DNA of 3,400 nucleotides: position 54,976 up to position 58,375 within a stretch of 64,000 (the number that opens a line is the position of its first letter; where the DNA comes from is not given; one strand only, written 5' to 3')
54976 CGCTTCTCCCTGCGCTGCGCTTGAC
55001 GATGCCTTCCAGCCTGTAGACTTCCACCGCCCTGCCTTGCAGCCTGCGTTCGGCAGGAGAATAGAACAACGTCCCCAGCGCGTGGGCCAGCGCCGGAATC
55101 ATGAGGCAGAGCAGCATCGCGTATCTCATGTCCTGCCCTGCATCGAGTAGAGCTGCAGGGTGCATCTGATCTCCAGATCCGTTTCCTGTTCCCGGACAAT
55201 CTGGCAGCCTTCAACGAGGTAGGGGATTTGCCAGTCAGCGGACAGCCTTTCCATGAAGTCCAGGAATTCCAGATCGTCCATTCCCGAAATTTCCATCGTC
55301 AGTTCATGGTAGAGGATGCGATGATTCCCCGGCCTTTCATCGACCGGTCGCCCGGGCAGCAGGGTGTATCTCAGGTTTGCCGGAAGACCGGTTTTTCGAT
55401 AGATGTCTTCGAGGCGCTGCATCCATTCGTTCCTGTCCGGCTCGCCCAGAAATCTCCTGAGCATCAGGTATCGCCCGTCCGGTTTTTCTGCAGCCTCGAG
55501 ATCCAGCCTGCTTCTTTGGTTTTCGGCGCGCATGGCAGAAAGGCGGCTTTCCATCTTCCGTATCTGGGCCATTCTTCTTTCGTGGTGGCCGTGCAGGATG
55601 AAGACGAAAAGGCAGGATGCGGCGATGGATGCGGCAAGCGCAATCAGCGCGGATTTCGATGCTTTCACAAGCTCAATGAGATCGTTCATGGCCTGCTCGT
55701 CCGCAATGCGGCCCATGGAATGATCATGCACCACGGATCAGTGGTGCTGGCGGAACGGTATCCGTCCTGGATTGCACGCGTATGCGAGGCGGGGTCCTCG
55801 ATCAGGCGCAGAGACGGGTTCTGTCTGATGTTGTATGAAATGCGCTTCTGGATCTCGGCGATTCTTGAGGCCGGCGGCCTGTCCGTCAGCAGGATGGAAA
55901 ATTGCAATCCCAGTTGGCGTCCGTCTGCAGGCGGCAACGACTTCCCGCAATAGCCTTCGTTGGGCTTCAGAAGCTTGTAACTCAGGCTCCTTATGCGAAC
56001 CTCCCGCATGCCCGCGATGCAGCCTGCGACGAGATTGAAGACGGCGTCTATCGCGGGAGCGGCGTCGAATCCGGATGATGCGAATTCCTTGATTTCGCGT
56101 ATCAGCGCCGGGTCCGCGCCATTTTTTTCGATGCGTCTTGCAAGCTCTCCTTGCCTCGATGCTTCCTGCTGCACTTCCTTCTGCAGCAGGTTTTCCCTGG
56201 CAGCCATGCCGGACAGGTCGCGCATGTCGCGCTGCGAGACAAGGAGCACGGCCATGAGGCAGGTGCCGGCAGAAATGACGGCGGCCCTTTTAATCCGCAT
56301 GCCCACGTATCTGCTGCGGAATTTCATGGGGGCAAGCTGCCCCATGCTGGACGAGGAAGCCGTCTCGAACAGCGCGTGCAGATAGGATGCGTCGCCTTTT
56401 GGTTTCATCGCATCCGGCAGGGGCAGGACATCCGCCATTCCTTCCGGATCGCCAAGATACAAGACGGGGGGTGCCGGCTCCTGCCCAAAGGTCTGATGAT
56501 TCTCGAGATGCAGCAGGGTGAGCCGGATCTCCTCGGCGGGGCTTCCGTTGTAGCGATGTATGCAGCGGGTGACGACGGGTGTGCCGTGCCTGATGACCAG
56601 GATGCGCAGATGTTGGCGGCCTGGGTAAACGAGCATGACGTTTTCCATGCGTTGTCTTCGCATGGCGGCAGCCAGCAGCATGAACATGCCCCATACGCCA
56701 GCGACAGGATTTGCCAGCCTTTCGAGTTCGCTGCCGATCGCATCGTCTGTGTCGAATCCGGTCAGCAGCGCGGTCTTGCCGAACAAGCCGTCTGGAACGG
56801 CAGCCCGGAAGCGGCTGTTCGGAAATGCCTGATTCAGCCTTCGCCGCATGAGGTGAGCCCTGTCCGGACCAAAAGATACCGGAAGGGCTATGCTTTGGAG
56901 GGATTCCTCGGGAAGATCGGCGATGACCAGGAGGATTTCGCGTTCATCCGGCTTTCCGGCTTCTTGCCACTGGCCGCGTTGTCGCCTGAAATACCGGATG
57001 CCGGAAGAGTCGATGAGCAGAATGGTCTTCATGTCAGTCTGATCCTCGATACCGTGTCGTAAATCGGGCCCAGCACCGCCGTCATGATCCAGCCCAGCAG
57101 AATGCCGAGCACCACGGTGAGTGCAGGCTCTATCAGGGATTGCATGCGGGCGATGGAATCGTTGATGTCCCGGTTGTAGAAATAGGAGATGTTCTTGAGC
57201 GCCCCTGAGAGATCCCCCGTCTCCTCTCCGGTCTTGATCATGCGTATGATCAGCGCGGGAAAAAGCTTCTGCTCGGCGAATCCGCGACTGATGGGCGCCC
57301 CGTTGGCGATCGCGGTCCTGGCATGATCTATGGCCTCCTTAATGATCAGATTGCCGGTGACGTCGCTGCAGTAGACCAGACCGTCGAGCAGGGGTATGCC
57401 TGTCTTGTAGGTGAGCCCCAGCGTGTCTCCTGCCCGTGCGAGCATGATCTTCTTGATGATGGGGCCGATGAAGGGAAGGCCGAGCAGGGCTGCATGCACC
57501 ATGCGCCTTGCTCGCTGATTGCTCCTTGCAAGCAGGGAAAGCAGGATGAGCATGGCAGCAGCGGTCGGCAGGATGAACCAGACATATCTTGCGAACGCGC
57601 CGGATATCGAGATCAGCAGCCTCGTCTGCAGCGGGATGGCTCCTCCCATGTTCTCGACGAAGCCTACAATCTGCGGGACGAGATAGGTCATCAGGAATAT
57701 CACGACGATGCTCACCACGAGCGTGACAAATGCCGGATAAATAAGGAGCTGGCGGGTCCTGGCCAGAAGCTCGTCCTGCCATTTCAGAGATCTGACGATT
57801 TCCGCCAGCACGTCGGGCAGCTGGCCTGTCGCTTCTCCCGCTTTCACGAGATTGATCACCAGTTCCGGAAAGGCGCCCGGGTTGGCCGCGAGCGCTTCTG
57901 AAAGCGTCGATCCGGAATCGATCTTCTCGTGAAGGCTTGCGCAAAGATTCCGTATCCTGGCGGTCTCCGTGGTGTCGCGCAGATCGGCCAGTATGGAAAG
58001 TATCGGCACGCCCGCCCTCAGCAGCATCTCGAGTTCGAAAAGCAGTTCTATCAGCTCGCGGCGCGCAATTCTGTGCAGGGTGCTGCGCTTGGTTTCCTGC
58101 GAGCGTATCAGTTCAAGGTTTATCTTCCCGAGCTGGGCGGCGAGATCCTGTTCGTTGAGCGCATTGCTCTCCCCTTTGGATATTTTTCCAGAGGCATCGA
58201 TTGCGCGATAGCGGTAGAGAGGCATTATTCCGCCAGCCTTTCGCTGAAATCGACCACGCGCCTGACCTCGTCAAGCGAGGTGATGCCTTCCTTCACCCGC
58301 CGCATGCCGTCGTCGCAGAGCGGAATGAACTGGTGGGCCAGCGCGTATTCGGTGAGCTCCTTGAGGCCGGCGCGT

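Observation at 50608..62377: Twelve-gene, translationally coupled MSHA-like type IV filament operon with rearranged order, an embedded regulator and missing core parts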

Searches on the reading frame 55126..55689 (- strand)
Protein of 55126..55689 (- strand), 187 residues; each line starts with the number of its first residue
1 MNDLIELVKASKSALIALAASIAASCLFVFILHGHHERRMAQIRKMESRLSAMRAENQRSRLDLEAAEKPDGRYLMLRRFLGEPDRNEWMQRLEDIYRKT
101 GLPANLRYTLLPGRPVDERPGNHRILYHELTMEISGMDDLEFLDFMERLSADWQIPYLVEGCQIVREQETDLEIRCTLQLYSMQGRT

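Call 4: search_protein_families(library=pfam, proteins=[window:55126-55689:-], max_evalue=0.01)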
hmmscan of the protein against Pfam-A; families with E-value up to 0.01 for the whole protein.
window:55126-55689:- (187 aa): 0 families

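Call 5: search_protein_families(library=ncbifam, proteins=[window:55126-55689:-], max_evalue=0.01)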
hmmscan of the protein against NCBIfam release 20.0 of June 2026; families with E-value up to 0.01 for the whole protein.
window:55126-55689:- (187 aa): 0 families

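Call 51: search_solved_structures(query=A3, max_evalue=10)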
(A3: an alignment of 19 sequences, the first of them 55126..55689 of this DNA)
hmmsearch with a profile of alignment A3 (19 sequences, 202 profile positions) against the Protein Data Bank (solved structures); distinct sequences matched with E-value up to 10: 17.
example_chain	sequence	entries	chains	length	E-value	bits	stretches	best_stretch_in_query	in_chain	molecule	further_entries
7xm9_A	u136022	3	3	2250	0.14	14.7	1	22-84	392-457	Isoform 3 of Sodium channel protein type 9 subunit alpha,Green fluorescent protein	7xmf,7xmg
6j8g_A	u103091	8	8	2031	0.17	14.5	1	22-84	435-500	Sodium channel protein type 9 subunit alpha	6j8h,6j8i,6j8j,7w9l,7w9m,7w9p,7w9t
9iti_A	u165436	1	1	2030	0.21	14.1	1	22-84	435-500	Sodium channel protein type 9 subunit alpha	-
21tp_A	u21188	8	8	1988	0.22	14.1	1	22-84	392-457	Sodium channel protein type 9 subunit alpha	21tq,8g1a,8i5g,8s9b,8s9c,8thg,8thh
8xmo_A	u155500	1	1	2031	0.23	14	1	22-84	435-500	Sodium channel protein type 9 subunit alpha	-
8xmn_A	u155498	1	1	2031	0.23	14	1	22-84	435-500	Sodium channel protein type 9 subunit alpha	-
7xve_A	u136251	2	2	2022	0.23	14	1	22-84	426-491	Sodium channel protein type 9 subunit alpha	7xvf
8i5b_A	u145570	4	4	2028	0.23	14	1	22-84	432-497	Sodium channel protein type 9 subunit alpha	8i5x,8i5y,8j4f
8xmm_A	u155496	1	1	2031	0.23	14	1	22-84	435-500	Sodium channel protein type 9 subunit alpha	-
7w9k_A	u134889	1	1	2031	0.23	14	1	22-84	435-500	Sodium channel protein type 9 subunit alpha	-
9qu4_A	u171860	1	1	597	0.67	12.5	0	16-60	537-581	Immunoglobulin G-binding protein A,Choline/ethanolamine transporter FLVCR2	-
20yy_D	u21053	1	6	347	1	11.9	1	45-86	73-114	Multidrug efflux RND transporter periplasmic adaptor subunit MexJ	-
8yy9_O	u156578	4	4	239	2.5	10.7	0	8-60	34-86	Reaction center protein O chain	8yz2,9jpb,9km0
8qag_A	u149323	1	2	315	2.8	10.5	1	15-69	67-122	sc-CC-6-95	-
7wji_D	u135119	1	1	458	3.8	10.1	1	10-72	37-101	Transmembrane protein FAM155A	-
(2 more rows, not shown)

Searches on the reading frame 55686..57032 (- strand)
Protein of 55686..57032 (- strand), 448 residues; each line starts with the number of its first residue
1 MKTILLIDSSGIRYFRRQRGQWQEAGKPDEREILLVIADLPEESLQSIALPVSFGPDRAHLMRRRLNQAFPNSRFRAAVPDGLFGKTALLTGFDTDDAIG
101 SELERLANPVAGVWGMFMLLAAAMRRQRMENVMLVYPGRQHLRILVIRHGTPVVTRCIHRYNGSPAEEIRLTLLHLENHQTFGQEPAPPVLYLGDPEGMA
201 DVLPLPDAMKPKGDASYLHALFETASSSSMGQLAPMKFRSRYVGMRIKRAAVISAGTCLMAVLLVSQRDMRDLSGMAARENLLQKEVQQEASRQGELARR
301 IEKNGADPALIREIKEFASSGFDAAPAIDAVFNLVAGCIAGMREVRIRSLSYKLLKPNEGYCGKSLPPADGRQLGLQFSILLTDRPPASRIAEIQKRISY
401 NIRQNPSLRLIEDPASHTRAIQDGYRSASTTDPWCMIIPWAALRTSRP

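Call 4: search_protein_families(library=pfam, proteins=[window:55686-57032:-], max_evalue=0.01)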
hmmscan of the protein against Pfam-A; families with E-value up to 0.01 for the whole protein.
window:55686-57032:- (448 aa): 0 families

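Call 5: search_protein_families(library=ncbifam, proteins=[window:55686-57032:-], max_evalue=0.01)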
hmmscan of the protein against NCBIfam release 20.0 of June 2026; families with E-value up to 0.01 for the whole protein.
window:55686-57032:- (448 aa): 0 families

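Call 13: find_homologous_proteins(query=window:55686-57032:-, max_evalue=0.001)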
Query window:55686-57032:- (448 aa): 77 proteins with E <= 0.001 among 8000 candidates.
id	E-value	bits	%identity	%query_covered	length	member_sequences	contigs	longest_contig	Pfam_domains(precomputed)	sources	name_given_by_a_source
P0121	6.5e-292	985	98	100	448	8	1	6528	-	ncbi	-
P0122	6.4e-209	712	70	100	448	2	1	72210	-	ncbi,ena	-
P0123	8.0e-160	550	57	100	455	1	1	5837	-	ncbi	-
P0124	4.2e-158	544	57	100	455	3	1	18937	-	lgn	-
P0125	7.3e-155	534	56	100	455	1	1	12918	-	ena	-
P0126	4.0e-152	525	55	100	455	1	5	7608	-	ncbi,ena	-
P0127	7.7e-148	511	55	100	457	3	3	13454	-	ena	-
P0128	5.9e-146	504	55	99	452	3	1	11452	-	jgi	jgi:hypothetical protein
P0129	3.2e-140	486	51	100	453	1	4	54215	-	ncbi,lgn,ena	-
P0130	5.3e-114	399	46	98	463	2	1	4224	-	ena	-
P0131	2.4e-111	390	45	99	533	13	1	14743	-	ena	-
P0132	9.4e-110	385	45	98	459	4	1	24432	-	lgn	-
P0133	1.3e-107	378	43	99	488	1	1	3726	-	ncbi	-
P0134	1.6e-107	378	43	98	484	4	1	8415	-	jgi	jgi:hypothetical protein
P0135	1.1e-104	368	44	98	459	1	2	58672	-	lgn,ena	-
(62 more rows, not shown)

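Call 15: search_solved_structures(query=A1, max_evalue=10, show_alignments=0)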
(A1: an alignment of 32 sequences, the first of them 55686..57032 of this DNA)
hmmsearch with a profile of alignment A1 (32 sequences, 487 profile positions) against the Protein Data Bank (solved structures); distinct sequences matched with E-value up to 10: 3.
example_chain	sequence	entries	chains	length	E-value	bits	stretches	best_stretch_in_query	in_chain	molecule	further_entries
6fia_A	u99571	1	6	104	0.18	13.6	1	277-338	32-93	LINE-1 retrotransposable element ORF1 protein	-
5d1m_B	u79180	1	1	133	0.31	12.8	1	290-356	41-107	E3 ubiquitin-protein ligase RNF25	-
10aw_A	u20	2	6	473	1.9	10.2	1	269-326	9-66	50 kDa outer membrane protein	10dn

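Call 23: predict_structure(alignment_id=A1)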
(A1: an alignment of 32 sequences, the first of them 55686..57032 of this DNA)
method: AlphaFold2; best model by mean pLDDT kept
length: 448 residues; sequences in the alignment: 32
mean_pLDDT: 82.6   pTM: 0.58
mean pLDDT of the five models: 82.6, 80.8, 79.8, 79.6, 67.2
residues with pLDDT >= 90: 135; 70-90: 256; 50-70: 42; < 50: 15
segments of 3 or more residues with pLDDT < 50: 418-427, 446-448
pLDDT, mean of each block of 10 residues (from residue 1): 87 91 90 90 86 83 90 88 82 82 88 92 91 90 91 87 81 91 89 85 90 92 86 84 89 93 84 79 79 70 59 56 63 86 87 83 78 87 82 88 87 71 47 85 60
secondary structure, 60 per line:
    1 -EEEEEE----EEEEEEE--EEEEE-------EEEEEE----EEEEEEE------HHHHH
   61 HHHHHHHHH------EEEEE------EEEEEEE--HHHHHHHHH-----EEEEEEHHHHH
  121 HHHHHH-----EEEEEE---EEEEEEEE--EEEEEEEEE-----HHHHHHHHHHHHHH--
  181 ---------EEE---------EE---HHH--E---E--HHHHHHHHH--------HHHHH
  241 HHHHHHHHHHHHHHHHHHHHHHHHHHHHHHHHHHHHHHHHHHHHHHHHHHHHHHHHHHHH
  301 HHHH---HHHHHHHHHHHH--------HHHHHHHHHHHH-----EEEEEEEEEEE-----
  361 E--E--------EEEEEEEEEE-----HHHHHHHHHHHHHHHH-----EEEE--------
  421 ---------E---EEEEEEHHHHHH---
elements in order: E2-7 E12-18 E21-25 E33-38 E43-49 H56-69 E76-80 E87-93 H96-104 E110-115 H116-126 E132-137 E141-148 E151-159 H165-178 E190-192 H219-227 H236-304 H308-319 H328-339 E345-355 E373-382 H388-403 E409-412 E434-439 H440-445

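Call 29: fold_search(model_id=the predicted structure, library=pdb)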
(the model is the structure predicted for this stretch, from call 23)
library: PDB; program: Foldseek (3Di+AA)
matches with E <= 10: 1354; with E <= 0.001: 35
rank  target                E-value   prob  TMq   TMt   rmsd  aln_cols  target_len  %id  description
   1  3jc8_Ma               2.9e-07  1.00  0.31  0.37   9.7       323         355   11  Architectural model of the type IVa pilus machine in a piliated state (released 2016-03-16)
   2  5eou_B                3.4e-07  1.00  0.32  0.39   9.2       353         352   10  Pseudomonas aeruginosa PilM:PilN1-12 bound to ATP (released 2016-04-27)
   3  1yf5                  3.6e-07  1.00  0.35  0.59   6.5       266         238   14  Cyto-Epsl: The Cytoplasmic Domain Of Epsl, An Inner Membrane Component Of The Type II Secretion System Of Vibrio Cholera (released 2005-05-03)
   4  1e4f                  7.4e-07  1.00  0.23  0.27  11.9       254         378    9  FtsA (apo form) from Thermotoga maritima (released 2000-10-18)
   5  5eox_B                1.0e-06  1.00  0.22  0.27  14.2       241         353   13  Pseudomonas aeruginosa PilM bound to ADP (released 2016-04-27)
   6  3hrg                  1.1e-06  1.00  0.28  0.43   6.5       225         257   11  Crystal structure of Bacteroides thetaiotaomicron BT_3980, protein with actin-like ATPase fold and unknown function (NP_ (released 2009-06-23)
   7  5eoy_B                1.4e-06  1.00  0.23  0.28  13.0       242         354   13  Pseudomonas aeruginosa SeMet-PilM bound to ADP (released 2016-04-27)
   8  5eoy_A                1.6e-06  1.00  0.26  0.31   9.5       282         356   11  Pseudomonas aeruginosa SeMet-PilM bound to ADP (released 2016-04-27)
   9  5eox_A                1.6e-06  1.00  0.23  0.28  13.7       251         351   12  Pseudomonas aeruginosa PilM bound to ADP (released 2016-04-27)
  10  4a2b                  2.1e-06  1.00  0.25  0.28  12.1       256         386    9  Thermotoga maritima FtsA with ATP gamma S (released 2012-04-25)
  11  5eq6_A                2.8e-06  1.00  0.25  0.29   9.4       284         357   12  Pseudomonas aeruginosa PilM bound to AMP-PNP (released 2016-04-27)
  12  4a2a_A                3.0e-06  1.00  0.26  0.31  11.8       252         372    8  Thermotoga maritima FtsA:FtsZ(336-351) (released 2012-04-25)
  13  4a2a_B                3.0e-06  1.00  0.24  0.28   7.2       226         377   10  Thermotoga maritima FtsA:FtsZ(336-351) (released 2012-04-25)
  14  1e4g                  3.8e-06  1.00  0.22  0.25  12.5       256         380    8  FtsA (ATP-bound form) from Thermotoga maritima (released 2000-10-18)
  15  4pht_X                6.9e-06  1.00  0.32  0.57   5.1       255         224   10  ATPase GspE in complex with the cytoplasmic domain of GspL from the Vibrio vulnificus type II Secretion system (released 2014-11-26)
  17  5eou_A                8.7e-06  1.00  0.31  0.39   9.0       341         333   10  Pseudomonas aeruginosa PilM:PilN1-12 bound to ATP (released 2016-04-27)
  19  4pht_Y                1.1e-05  1.00  0.33  0.59   5.1       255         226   10  ATPase GspE in complex with the cytoplasmic domain of GspL from the Vibrio vulnificus type II Secretion system (released 2014-11-26)
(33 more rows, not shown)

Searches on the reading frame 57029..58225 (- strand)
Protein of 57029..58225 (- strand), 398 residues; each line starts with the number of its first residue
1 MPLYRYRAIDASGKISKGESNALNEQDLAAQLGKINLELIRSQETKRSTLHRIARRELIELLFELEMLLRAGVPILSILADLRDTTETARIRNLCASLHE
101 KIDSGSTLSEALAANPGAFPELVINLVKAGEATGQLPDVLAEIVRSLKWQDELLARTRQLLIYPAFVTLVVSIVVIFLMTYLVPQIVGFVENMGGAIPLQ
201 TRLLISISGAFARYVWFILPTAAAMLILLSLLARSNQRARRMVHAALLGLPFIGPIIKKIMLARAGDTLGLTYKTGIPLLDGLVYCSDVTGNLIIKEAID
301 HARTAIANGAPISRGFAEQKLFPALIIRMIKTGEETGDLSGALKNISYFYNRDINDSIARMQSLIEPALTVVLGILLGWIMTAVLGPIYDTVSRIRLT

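Call 4: search_protein_families(library=pfam, proteins=[window:57029-58225:-], max_evalue=0.01)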
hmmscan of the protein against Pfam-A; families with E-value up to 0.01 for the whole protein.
window:57029-58225:- (398 aa): 1 family
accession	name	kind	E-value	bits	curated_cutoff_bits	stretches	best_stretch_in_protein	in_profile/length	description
PF00482.28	T2SSF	-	4.6e-47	159.5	25.2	2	65-184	5-125/125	Type II secretion system (T2SS), protein F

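Call 5: search_protein_families(library=ncbifam, proteins=[window:57029-58225:-], max_evalue=0.01)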
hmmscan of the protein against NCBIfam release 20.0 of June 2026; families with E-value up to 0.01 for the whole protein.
window:57029-58225:- (398 aa): 6 families
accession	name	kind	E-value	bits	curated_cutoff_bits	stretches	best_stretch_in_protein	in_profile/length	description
TIGR02120.1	GspF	equivalog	2.2e-86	290.6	424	1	4-390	1-396/401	type II secretion system inner membrane protein GspF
NF007861.0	PRK10573.1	equivalog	8.7e-66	222.6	401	1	3-390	6-393/401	protein transport protein HofC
NF047826.1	T3SSXpsF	equivalog_domain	4.7e-65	220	650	1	1-393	1-402/405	type II secretion system protein XpsF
NF052606.1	T4PiliAsmPilCMyx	equivalog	5.9e-64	216.4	700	1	2-395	20-418/419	type IV pilus assembly protein PilC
NF052607.1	T4PiliAsmPilCThrm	equivalog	1e-63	215.8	700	1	1-393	1-402/406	type IV pilus assembly protein PilC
NF041012.2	T4P_ComGB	equivalog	3.1e-34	118.8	240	1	59-392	4-331/332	competence type IV pilus assembly protein ComGB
